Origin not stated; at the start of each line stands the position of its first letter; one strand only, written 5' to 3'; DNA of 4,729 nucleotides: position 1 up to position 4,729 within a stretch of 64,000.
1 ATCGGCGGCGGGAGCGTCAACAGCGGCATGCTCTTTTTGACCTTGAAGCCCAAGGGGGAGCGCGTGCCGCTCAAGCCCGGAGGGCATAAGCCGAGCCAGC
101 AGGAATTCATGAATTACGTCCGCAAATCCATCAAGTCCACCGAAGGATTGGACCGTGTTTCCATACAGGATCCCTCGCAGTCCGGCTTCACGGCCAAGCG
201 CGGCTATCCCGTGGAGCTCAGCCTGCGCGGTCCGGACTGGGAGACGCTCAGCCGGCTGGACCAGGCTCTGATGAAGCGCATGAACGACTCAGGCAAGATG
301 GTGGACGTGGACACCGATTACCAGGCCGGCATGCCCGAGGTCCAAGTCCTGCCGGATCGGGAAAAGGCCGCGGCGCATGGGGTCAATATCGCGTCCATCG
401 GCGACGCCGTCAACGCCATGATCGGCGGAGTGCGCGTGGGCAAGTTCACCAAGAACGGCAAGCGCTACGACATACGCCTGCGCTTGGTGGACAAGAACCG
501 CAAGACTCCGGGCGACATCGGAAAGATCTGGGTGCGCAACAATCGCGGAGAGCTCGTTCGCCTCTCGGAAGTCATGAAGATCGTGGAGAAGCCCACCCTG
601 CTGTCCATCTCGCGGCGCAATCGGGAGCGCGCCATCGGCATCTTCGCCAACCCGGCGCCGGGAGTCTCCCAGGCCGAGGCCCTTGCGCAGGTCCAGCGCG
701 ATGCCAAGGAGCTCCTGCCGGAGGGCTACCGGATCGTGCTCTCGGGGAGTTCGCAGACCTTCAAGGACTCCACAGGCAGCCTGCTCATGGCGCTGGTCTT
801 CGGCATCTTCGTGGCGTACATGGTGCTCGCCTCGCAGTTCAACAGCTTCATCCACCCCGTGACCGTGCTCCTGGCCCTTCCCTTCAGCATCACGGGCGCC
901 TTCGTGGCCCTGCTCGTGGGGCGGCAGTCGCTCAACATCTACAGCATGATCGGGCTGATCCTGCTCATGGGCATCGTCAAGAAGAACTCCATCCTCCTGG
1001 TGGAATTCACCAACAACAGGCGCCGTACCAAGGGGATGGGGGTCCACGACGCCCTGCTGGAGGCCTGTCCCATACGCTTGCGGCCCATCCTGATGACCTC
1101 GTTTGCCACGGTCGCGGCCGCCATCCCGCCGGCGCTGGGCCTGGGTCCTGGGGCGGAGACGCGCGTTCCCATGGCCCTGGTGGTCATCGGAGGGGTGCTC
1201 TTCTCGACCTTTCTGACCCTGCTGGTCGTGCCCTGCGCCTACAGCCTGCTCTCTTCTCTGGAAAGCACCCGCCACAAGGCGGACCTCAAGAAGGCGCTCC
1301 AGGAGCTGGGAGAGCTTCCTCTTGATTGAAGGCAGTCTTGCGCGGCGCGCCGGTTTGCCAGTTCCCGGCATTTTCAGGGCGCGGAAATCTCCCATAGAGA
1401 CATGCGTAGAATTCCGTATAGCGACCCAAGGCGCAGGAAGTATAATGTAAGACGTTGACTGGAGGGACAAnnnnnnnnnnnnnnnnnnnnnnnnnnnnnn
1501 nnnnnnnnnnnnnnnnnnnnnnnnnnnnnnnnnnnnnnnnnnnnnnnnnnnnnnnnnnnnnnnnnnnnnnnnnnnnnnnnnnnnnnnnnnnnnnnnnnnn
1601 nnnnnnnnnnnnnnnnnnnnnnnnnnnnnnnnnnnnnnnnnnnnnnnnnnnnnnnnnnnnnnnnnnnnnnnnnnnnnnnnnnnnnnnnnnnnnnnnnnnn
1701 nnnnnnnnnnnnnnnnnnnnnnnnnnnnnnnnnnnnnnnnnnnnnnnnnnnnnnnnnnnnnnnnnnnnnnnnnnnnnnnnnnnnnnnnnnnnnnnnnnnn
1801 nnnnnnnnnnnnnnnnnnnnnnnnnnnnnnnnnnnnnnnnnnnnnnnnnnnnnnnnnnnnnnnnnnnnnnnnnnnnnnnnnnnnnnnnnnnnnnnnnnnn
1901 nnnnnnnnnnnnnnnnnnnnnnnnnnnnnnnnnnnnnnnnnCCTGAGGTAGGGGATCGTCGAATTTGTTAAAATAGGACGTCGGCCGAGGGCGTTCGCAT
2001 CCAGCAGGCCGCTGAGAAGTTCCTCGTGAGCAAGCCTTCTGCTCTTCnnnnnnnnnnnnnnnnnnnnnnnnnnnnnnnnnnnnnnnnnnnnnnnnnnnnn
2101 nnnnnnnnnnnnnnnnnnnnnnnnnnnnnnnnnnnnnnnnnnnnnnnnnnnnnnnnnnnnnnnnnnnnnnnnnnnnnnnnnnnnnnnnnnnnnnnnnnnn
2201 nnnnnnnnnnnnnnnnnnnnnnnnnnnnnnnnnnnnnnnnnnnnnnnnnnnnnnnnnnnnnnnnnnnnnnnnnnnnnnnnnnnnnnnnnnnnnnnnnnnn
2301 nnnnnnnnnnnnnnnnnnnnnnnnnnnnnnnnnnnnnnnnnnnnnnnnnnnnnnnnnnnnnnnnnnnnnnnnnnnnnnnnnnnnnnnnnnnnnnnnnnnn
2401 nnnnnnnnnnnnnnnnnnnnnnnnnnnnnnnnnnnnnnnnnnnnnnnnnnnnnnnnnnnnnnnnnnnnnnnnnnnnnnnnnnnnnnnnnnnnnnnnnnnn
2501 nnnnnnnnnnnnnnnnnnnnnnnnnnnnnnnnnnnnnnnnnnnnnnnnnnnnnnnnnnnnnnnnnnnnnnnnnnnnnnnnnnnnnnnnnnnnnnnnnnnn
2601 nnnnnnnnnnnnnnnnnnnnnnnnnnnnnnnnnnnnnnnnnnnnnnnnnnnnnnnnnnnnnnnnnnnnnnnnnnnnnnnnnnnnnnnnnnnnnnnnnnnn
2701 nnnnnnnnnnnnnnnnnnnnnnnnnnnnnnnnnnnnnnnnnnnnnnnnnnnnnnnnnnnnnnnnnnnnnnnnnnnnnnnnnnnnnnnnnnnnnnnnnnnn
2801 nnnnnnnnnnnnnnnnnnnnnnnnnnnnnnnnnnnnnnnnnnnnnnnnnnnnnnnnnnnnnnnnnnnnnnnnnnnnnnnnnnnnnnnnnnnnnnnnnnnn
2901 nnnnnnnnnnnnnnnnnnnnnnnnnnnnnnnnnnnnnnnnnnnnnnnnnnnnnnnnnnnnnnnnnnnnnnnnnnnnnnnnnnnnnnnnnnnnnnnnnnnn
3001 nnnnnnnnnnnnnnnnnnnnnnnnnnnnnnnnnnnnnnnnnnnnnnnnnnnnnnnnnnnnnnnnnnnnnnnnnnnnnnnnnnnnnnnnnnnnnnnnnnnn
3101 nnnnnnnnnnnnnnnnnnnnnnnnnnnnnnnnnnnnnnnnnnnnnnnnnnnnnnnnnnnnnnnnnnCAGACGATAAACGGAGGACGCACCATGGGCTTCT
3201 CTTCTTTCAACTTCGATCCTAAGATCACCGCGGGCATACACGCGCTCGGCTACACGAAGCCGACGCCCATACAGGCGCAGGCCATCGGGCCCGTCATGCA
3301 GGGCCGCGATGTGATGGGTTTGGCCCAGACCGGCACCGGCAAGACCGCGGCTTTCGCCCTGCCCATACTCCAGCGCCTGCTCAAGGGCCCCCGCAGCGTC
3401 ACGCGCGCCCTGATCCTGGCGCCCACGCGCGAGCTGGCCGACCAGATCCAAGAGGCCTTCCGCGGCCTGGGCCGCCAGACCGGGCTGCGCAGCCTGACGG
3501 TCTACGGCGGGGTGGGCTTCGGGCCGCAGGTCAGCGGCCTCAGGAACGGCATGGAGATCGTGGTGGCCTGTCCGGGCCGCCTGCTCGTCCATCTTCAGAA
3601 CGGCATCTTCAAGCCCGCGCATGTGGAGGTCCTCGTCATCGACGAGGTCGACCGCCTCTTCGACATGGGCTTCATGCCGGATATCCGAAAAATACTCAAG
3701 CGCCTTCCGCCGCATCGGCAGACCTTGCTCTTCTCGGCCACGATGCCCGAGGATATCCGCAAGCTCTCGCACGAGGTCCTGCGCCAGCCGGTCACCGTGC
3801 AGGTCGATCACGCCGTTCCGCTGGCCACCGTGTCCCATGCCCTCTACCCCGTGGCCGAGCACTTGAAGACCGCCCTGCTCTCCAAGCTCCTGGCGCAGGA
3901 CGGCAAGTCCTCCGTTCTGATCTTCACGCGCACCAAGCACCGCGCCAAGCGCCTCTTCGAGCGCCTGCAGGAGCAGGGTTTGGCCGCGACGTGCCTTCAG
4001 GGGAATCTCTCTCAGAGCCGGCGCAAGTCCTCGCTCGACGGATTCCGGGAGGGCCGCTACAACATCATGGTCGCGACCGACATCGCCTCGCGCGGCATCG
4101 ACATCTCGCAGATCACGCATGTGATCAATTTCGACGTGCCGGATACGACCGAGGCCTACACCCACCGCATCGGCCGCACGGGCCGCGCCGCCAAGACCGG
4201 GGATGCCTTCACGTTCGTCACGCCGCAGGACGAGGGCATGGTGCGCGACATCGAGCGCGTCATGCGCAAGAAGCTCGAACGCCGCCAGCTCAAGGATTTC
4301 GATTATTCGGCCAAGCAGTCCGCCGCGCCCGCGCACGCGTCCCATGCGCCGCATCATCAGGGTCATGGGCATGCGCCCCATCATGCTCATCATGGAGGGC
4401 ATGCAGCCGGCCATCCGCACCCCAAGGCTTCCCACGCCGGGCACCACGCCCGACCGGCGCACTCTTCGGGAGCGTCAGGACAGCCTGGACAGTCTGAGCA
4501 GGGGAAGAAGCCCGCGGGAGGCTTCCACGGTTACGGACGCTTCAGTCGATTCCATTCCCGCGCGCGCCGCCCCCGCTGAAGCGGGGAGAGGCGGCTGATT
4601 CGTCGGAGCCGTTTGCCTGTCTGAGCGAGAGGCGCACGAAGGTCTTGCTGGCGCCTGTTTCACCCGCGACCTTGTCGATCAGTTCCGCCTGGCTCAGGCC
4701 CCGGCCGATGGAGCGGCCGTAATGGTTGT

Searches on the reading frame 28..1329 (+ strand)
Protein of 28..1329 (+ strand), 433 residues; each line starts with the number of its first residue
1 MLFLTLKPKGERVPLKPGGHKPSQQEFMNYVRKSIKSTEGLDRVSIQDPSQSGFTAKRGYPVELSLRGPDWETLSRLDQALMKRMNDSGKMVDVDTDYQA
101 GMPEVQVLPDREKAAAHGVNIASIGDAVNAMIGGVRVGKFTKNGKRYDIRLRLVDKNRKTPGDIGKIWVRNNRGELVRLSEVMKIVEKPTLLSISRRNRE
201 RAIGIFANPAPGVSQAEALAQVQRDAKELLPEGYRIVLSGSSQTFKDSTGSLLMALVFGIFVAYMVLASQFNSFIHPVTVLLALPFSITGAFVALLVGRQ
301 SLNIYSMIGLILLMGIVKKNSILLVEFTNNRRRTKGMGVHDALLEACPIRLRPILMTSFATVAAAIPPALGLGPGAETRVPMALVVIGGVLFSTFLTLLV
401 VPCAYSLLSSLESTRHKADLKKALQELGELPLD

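Call 41: find_encoding_contigs(protein=window:28-1329:+, flank=10000, max_places=6)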
Protein window:28-1329:+ (433 aa): no gene with exactly this product is on record in the collection.

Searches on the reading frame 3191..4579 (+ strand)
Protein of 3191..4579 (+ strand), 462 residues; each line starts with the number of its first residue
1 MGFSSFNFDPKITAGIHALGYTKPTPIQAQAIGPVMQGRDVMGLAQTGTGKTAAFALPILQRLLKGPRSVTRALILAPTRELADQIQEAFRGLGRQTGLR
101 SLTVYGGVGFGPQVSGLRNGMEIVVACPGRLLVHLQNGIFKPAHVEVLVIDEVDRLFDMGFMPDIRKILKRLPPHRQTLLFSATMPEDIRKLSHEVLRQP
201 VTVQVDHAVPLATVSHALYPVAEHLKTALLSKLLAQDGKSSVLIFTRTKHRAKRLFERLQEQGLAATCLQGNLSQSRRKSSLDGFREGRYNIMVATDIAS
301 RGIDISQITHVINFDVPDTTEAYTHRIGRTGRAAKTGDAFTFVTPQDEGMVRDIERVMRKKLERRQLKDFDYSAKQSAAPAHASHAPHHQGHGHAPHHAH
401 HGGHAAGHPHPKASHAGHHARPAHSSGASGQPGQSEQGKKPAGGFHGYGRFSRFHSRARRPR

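Call 80: find_encoding_contigs(protein=window:3191-4579:+, flank=10000, max_places=6)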
Protein window:3191-4579:+ (462 aa): 2 contigs read that carry it; 1 place shown.
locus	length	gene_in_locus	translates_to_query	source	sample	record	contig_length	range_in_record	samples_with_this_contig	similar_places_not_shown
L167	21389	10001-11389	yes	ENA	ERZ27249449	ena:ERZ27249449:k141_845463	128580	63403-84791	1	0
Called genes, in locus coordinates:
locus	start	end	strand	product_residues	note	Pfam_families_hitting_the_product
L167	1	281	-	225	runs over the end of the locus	PF13386:DsbD_2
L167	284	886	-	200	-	-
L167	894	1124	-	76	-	PF13192:Thioredoxin_3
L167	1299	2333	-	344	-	PF03773:ArsP_1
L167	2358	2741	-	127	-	PF01022:HTH_5, PF12802:MarR_2 (faint), PF12840:HTH_20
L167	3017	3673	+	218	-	-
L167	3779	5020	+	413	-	PF02321:OEP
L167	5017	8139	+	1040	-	PF00873:ACR_tran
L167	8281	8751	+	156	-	PF00210:Ferritin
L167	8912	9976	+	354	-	PF10672:Methyltrans_SAM, PF03602:Cons_hypoth95 (faint)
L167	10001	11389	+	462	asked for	PF00270:DEAD, PF04851:ResIII, PF13245:AAA_19 (faint), PF00271:Helicase_C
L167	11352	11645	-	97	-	-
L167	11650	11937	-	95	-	-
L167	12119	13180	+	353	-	PF01891:CbiM, PF13190:PDGLE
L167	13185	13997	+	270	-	PF02361:CbiQ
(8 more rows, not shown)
